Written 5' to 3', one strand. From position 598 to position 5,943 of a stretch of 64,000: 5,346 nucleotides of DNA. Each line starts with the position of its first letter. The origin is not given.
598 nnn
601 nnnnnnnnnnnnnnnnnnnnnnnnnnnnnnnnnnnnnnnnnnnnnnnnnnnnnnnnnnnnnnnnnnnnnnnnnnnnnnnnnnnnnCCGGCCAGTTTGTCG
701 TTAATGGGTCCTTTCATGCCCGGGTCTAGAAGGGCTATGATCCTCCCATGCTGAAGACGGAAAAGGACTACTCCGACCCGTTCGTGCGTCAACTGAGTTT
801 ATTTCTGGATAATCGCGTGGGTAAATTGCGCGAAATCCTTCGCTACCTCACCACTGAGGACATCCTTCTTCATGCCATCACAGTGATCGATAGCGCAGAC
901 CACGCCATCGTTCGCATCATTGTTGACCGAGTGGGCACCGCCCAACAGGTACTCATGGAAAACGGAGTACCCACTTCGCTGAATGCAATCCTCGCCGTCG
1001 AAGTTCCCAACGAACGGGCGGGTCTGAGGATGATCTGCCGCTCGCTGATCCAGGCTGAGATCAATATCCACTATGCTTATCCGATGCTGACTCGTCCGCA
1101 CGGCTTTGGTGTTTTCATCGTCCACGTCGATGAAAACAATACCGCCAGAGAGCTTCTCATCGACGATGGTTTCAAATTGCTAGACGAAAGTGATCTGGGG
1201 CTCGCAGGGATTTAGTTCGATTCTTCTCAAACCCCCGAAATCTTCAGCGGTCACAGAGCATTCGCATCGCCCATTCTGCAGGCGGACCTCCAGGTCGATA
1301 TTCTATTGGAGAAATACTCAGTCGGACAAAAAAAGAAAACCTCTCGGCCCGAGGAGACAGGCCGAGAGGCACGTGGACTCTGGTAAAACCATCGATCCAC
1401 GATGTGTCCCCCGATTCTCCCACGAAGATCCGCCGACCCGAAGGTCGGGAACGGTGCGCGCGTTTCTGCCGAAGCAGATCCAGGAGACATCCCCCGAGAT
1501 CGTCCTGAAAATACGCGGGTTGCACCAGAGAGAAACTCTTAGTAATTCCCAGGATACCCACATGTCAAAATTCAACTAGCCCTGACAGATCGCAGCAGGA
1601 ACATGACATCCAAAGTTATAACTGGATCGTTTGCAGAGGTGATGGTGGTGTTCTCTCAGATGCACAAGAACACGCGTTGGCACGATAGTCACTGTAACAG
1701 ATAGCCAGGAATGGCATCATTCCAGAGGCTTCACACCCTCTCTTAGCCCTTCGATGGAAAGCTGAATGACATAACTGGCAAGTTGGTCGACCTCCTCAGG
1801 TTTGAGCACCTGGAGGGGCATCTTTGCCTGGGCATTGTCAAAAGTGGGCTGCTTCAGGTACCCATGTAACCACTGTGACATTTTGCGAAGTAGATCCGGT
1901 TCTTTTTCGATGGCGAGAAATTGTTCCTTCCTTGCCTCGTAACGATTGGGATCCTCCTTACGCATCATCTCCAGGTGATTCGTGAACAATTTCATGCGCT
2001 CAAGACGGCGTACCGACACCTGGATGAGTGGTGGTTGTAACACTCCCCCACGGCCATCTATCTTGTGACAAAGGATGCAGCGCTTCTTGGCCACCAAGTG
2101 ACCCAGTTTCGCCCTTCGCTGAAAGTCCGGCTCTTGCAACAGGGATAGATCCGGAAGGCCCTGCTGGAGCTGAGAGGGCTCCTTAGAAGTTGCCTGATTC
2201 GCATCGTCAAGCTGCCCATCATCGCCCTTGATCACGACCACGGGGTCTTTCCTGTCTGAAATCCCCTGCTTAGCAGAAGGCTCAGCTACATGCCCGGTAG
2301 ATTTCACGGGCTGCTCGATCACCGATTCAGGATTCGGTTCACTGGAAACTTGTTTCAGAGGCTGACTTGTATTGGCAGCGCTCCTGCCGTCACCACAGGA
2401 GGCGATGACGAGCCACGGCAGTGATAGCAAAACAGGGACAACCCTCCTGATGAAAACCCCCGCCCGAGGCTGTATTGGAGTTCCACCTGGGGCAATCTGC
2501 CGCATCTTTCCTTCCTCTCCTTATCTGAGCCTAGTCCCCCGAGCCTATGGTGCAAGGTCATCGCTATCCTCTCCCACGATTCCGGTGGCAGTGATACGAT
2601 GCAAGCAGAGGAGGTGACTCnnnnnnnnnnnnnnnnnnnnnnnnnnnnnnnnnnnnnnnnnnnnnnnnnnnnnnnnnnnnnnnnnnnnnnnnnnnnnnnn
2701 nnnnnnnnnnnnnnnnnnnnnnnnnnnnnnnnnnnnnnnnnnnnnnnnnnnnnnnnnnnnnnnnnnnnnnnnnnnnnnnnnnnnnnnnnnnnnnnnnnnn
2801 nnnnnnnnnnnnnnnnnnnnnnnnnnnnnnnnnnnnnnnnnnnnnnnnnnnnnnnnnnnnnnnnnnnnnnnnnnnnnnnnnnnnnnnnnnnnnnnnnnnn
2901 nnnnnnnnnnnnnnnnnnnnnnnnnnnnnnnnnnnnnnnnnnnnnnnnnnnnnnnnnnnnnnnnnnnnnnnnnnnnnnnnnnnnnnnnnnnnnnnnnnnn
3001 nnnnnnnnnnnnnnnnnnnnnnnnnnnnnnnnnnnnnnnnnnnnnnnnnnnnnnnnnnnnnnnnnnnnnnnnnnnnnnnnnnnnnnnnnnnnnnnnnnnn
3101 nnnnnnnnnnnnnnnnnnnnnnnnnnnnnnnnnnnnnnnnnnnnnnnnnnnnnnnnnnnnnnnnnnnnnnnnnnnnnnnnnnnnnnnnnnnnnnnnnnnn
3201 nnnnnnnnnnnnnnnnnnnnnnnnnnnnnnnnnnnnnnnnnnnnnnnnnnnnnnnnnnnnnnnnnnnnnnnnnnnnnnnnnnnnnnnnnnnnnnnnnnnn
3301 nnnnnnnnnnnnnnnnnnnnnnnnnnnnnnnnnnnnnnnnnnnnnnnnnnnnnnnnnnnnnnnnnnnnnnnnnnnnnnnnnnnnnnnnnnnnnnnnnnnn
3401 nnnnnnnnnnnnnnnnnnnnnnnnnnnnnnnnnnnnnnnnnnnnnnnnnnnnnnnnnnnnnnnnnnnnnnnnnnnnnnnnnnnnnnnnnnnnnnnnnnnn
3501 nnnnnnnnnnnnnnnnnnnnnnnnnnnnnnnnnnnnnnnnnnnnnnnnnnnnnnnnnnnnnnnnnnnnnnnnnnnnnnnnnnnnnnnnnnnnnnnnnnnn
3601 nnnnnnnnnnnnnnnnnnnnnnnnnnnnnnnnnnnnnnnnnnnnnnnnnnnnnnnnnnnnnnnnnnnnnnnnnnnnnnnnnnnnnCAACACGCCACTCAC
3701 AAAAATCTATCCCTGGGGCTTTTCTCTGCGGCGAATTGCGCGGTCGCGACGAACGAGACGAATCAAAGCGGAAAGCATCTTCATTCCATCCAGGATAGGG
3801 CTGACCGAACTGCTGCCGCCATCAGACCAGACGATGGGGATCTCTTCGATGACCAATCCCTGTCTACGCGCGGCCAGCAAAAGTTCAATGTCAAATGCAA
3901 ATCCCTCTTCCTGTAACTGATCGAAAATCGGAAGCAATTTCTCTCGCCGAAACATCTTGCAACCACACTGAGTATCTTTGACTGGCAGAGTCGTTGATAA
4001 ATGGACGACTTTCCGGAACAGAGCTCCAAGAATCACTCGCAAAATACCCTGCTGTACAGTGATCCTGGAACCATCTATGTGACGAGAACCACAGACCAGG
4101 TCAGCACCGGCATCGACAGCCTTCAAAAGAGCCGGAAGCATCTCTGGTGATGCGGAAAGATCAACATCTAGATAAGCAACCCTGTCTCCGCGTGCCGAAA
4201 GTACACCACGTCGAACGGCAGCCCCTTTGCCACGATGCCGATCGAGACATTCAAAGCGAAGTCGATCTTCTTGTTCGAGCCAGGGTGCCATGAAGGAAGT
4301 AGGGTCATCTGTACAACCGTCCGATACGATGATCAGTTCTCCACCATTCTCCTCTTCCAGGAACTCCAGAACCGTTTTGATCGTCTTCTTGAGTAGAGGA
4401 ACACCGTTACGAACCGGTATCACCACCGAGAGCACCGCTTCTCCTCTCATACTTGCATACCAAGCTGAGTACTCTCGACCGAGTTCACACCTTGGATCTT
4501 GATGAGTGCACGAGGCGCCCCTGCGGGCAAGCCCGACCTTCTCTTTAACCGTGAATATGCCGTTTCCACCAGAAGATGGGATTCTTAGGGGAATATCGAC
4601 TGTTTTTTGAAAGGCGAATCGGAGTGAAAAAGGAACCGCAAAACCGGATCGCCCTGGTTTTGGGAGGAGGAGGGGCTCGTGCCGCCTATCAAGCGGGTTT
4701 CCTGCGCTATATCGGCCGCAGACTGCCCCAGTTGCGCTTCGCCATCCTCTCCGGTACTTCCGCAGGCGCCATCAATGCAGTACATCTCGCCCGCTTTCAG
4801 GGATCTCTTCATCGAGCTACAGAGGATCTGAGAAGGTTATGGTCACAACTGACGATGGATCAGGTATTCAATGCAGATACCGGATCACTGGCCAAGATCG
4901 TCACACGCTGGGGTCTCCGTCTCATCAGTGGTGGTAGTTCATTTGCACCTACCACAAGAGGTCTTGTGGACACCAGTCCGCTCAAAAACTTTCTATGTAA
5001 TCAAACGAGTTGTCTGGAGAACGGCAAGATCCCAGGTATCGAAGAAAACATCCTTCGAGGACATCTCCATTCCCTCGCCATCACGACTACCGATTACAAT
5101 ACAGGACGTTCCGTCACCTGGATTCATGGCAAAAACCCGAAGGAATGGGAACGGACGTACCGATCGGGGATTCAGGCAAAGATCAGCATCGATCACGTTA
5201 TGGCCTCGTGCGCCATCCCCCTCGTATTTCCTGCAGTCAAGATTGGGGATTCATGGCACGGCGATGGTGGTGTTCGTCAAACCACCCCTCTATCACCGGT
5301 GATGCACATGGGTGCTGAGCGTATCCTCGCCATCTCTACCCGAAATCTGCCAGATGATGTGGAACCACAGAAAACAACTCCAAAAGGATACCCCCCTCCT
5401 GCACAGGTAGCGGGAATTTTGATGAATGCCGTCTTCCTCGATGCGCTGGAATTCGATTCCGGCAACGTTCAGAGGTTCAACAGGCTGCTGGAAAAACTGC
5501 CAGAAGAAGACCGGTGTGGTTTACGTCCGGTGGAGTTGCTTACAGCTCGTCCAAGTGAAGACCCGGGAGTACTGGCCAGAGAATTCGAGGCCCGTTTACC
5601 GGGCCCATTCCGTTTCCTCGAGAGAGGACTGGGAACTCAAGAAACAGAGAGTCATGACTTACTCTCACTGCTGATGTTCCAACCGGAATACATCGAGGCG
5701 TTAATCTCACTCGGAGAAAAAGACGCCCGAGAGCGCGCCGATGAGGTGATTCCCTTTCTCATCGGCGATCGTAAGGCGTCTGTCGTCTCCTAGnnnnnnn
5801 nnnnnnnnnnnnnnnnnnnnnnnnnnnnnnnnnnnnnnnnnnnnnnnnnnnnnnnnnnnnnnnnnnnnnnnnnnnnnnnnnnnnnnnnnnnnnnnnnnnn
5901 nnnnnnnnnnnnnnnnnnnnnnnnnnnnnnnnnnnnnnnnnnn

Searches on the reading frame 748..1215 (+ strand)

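Call 17: search_protein_families(library=pfam, proteins=[window:748-1215:+], max_evalue=0.001)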
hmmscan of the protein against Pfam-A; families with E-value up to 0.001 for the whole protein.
window:748-1215:+ (155 aa): 1 family
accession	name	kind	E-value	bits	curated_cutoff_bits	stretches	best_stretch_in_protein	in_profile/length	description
PF19571.5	ACT_8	-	2.3e-18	66.8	23.5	1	13-150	3-138/141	ACT domain pair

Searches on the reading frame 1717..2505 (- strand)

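Call 17: search_protein_families(library=pfam, proteins=[window:1717-2505:-], max_evalue=0.001)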
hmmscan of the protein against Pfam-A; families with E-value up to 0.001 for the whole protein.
window:1717-2505:- (262 aa): 1 family
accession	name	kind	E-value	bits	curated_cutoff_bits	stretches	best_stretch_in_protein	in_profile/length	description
PF00034.26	Cytochrom_C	-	5e-06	28.2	21.3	1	135-249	4-89/90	Cytochrome c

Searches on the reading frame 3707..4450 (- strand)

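Call 17: search_protein_families(library=pfam, proteins=[window:3707-4450:-], max_evalue=0.001)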
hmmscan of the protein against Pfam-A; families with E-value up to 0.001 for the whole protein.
window:3707-4450:- (247 aa): 2 families
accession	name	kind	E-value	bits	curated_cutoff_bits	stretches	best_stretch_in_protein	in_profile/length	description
PF00535.33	Glycos_transf_2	-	4.8e-23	82.4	23.3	1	8-172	1-164/168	Glycosyl transferase family 2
PF10111.15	Glyco_tranf_2_2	-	4.3e-06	26.9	27.3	1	8-112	1-106/276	Glycosyltransferase like family 2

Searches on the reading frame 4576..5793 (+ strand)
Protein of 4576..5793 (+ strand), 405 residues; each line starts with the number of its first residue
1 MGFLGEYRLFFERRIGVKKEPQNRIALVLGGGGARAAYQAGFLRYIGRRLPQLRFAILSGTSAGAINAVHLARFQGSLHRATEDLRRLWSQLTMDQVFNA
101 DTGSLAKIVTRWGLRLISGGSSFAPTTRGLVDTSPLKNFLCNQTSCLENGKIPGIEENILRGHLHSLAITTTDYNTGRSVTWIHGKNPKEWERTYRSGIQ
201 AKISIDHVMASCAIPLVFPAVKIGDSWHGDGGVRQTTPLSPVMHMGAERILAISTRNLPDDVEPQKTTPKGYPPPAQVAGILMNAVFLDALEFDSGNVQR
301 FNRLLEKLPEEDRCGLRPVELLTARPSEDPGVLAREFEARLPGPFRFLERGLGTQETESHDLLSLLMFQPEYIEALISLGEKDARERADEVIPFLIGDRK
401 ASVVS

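Call 17: search_protein_families(library=pfam, proteins=[window:4576-5793:+], max_evalue=0.001)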
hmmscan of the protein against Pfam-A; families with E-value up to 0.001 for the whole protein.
window:4576-5793:+ (405 aa): 1 family
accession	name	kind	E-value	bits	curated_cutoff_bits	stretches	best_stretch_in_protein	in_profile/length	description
PF01734.28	Patatin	-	2.9e-26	93.3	27.7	1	27-242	1-190/191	Patatin-like phospholipase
